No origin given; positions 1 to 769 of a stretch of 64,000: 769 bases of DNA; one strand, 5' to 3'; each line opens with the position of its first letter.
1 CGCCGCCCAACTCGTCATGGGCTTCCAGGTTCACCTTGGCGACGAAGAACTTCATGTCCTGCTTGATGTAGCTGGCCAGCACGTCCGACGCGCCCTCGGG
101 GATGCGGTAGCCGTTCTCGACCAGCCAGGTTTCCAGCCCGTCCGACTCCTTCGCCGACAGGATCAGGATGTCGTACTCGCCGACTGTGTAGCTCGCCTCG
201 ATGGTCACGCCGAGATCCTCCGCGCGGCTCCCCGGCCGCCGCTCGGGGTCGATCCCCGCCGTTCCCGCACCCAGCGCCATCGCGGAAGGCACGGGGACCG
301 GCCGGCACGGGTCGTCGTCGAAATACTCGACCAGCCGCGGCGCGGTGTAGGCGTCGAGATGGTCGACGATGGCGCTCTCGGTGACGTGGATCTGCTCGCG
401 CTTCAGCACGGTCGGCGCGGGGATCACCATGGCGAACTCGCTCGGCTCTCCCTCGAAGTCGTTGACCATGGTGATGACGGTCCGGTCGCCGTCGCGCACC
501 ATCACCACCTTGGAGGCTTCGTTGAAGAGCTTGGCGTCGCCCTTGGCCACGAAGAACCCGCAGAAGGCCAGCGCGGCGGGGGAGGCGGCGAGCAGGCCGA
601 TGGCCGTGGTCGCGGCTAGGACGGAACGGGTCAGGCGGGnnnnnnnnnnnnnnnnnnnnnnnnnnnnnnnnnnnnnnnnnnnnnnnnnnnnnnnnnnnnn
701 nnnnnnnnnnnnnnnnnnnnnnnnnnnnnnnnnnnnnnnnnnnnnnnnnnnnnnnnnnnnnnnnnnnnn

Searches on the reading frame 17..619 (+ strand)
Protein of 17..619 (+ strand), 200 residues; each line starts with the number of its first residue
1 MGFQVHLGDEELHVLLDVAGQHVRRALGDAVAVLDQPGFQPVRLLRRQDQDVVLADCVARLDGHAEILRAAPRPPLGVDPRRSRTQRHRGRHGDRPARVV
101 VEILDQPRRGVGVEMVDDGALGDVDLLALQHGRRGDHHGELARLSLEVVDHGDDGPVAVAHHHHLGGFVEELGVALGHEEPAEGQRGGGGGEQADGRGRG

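Call 104: search_protein_families(library=pfam, alignment_id=A9, max_evalue=1e-8)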
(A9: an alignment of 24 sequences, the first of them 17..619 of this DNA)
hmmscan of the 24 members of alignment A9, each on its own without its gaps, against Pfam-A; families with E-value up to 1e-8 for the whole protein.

A. member 1, window:17-619:+ (200 aa): 0 families

B. families by the number of members that match (of 24 scanned): 15 families
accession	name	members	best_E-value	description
PF01921.24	tRNA-synt_1f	1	2.9e-127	tRNA synthetases class I (K)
PF00491.26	Arginase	1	2.5e-88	Arginase family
PF00202.27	Aminotran_3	1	1.4e-85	Aminotransferase class-III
PF05013.17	FGase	1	1.2e-73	N-formylglutamate amidohydrolase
PF01266.30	DAO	1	3.3e-67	FAD dependent oxidoreductase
PF02469.27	Fasciclin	1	1.4e-38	Fasciclin domain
PF14347.11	DUF4399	1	6.5e-37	Domain of unknown function (DUF4399)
PF04752.17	ChaC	1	9.9e-36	ChaC-like protein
PF01145.31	Band_7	1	1.5e-34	SPFH domain / Band 7 family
PF12852.13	Cupin_6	1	6.9e-34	Cupin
PF01035.26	DNA_binding_1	1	2e-25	6-O-methylguanine DNA methyltransferase, DNA binding domain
PF12833.13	HTH_18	1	6.8e-22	Helix-turn-helix domain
PF04055.27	Radical_SAM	1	8.2e-18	Radical SAM superfamily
PF00165.29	HTH_AraC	1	1e-15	Bacterial regulatory helix-turn-helix proteins, AraC family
PF03116.20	NQR2_RnfD_RnfE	1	5.8e-13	NQR2, RnfD, RnfE family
